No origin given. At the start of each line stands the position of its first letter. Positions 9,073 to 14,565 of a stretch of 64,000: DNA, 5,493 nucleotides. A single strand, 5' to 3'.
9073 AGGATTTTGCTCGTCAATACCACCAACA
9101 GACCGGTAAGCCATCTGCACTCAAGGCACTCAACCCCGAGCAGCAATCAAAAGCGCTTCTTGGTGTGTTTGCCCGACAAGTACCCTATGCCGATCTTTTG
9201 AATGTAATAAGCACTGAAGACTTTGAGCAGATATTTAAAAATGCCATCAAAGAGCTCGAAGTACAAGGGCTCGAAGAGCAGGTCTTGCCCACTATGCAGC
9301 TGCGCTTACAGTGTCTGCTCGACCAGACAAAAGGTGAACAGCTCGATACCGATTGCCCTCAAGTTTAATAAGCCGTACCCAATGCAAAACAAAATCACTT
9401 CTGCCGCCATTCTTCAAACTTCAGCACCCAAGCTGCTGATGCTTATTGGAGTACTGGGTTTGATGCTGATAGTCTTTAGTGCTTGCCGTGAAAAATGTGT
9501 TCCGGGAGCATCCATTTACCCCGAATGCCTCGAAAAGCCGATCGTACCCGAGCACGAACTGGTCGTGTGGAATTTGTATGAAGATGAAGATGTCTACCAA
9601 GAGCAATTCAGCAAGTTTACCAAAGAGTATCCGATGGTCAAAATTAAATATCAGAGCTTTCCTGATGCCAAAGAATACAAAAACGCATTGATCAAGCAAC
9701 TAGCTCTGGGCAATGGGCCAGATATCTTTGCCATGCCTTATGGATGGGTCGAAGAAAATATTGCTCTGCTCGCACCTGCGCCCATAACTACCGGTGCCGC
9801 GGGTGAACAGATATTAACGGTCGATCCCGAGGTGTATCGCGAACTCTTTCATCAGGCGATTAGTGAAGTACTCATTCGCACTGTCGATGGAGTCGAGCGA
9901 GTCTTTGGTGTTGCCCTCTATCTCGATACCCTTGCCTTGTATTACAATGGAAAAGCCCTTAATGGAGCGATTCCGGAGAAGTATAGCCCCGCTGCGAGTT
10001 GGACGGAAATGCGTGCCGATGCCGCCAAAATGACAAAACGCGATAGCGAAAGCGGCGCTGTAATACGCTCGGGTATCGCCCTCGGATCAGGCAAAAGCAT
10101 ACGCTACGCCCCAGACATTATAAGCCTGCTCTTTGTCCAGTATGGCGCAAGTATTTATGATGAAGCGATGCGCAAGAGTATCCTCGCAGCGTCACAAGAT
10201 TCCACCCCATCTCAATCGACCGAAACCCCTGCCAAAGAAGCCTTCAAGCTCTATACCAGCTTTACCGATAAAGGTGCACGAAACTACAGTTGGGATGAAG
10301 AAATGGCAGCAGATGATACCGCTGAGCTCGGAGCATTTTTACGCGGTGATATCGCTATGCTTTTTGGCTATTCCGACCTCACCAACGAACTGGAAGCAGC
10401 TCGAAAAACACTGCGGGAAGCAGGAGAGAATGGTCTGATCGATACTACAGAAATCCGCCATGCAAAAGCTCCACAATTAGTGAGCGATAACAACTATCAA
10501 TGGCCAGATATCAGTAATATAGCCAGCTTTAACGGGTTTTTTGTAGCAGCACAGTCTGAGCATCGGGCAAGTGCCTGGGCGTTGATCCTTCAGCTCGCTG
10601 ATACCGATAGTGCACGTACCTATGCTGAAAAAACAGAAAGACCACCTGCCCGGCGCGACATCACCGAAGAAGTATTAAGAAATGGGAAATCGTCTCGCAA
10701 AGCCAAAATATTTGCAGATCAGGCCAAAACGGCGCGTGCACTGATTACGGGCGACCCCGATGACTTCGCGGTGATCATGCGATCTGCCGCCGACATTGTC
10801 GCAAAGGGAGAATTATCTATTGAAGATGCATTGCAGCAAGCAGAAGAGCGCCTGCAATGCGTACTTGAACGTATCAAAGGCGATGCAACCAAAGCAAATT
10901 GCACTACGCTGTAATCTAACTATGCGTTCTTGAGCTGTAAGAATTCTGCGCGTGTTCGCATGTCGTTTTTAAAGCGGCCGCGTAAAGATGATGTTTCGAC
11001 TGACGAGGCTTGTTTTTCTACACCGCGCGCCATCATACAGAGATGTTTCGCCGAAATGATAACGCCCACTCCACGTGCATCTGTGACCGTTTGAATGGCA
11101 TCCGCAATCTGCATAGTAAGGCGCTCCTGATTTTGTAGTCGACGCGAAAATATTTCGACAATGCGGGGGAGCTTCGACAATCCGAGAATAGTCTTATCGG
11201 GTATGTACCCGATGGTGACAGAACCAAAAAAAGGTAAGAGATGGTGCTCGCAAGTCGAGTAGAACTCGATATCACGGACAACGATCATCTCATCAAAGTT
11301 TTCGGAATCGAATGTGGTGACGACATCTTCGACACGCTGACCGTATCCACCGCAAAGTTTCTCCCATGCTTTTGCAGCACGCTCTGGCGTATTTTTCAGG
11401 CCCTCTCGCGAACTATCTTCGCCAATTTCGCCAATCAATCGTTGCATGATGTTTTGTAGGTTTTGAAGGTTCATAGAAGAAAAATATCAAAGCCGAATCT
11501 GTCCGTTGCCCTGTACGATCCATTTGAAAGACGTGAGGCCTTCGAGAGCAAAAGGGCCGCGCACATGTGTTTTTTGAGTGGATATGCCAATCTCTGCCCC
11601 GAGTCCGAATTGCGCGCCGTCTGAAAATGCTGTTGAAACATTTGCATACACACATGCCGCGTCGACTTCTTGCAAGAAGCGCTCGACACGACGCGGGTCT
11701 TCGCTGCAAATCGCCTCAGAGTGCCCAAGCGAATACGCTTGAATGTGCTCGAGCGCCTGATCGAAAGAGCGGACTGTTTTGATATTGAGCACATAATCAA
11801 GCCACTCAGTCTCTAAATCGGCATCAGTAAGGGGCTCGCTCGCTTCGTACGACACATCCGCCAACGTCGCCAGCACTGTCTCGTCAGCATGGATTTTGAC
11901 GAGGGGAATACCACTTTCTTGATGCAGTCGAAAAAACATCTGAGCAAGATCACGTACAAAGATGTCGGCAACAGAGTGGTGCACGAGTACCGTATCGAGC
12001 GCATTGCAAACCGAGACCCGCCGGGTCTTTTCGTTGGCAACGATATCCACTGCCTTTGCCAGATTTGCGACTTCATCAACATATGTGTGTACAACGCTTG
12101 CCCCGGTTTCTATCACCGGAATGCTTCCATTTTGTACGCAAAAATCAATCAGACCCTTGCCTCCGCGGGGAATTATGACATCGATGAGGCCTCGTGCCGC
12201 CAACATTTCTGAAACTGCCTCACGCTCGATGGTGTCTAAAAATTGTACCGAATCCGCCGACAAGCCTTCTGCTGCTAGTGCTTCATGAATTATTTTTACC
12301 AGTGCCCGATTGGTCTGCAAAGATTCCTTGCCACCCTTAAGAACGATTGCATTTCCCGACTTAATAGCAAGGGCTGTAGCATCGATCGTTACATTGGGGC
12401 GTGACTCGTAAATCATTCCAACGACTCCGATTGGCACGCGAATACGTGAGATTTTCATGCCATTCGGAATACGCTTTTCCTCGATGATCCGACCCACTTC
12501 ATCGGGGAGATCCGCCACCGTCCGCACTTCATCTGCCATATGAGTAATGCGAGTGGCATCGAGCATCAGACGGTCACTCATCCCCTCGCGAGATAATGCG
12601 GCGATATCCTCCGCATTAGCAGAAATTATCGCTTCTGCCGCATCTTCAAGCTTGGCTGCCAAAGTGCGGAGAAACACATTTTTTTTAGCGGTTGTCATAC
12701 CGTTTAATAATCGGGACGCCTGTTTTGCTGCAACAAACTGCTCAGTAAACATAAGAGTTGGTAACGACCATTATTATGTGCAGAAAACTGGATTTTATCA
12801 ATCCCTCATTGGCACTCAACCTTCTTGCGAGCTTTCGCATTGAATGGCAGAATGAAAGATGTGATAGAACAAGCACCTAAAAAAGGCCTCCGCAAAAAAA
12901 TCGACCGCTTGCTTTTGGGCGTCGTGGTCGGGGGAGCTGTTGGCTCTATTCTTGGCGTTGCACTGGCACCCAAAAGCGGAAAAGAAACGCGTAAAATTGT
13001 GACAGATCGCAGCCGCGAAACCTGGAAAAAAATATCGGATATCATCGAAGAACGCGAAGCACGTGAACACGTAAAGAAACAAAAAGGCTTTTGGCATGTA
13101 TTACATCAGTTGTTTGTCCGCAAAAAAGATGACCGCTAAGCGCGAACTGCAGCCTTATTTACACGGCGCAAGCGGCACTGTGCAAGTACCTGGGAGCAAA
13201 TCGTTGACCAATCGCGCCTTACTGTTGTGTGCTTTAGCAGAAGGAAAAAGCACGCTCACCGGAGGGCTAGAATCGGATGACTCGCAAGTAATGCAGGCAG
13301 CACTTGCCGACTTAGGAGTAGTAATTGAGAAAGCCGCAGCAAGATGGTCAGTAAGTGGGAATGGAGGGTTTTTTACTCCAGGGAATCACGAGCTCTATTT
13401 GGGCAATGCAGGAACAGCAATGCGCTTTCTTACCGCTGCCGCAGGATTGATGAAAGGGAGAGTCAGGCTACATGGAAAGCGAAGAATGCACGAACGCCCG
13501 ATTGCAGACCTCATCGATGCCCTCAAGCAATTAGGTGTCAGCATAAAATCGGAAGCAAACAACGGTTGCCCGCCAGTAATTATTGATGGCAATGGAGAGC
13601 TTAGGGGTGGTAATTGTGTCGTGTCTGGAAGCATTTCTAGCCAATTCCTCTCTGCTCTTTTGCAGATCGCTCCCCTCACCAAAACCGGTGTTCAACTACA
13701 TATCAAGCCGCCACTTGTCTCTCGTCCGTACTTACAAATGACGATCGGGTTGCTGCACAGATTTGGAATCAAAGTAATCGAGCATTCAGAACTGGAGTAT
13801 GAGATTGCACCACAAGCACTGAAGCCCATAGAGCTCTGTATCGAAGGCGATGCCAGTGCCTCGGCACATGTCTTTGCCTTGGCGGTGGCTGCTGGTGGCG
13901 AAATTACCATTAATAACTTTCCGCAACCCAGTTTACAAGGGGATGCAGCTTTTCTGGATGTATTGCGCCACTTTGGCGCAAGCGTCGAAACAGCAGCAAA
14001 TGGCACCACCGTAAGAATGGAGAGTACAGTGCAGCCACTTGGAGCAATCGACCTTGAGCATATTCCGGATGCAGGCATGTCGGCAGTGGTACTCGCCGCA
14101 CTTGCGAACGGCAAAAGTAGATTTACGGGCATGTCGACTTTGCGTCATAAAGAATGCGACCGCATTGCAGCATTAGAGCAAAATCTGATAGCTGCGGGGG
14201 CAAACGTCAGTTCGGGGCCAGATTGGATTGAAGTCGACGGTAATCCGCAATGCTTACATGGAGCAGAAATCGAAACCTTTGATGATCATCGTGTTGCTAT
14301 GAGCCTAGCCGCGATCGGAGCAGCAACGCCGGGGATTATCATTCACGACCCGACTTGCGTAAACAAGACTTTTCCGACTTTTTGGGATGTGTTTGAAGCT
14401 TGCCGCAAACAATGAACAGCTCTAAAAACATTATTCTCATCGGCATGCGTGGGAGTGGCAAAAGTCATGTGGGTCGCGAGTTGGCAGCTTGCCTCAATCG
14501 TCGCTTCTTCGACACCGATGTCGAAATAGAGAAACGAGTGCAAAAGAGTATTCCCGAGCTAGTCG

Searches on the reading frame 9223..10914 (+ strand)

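Call 6: search_protein_families(library=pfam, proteins=[window:9223-10914:+], max_evalue=0.001)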
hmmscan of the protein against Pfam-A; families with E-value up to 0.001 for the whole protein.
window:9223-10914:+ (563 aa): 1 family
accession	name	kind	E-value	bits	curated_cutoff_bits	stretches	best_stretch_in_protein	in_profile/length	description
PF01547.30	SBP_bac_1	-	3.2e-13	50.8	26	1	124-385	9-238/307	Bacterial extracellular solute-binding protein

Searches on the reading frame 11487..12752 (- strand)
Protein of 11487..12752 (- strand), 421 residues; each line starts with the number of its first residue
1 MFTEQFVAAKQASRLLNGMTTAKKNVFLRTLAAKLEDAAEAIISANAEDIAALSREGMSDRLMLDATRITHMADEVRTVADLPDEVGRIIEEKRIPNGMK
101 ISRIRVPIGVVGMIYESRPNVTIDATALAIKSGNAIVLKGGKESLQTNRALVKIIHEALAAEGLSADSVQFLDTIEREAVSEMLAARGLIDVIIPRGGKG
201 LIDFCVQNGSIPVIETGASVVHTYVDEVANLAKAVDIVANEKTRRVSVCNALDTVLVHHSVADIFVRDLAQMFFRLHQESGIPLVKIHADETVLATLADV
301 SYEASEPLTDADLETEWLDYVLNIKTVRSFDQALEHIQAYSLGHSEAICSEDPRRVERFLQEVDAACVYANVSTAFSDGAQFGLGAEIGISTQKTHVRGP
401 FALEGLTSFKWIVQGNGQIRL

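Call 7: search_protein_families(library=pfam, proteins=[window:11487-12752:-], max_evalue=0.001)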
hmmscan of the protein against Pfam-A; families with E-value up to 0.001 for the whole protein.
window:11487-12752:- (421 aa): 1 family
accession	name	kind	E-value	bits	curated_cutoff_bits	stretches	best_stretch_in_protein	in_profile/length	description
PF00171.27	Aldedh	-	1.5e-22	80.3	23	2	8-277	37-297/461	Aldehyde dehydrogenase family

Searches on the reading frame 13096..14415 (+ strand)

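Call 6: search_protein_families(library=pfam, proteins=[window:13096-14415:+], max_evalue=0.001)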
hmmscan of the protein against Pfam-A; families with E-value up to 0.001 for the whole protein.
window:13096-14415:+ (439 aa): 1 family
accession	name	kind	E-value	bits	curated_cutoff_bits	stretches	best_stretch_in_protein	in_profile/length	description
PF00275.25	EPSP_synthase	-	4.5e-106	355.5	22.8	1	26-432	8-416/417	EPSP synthase (3-phosphoshikimate 1-carboxyvinyltransferase)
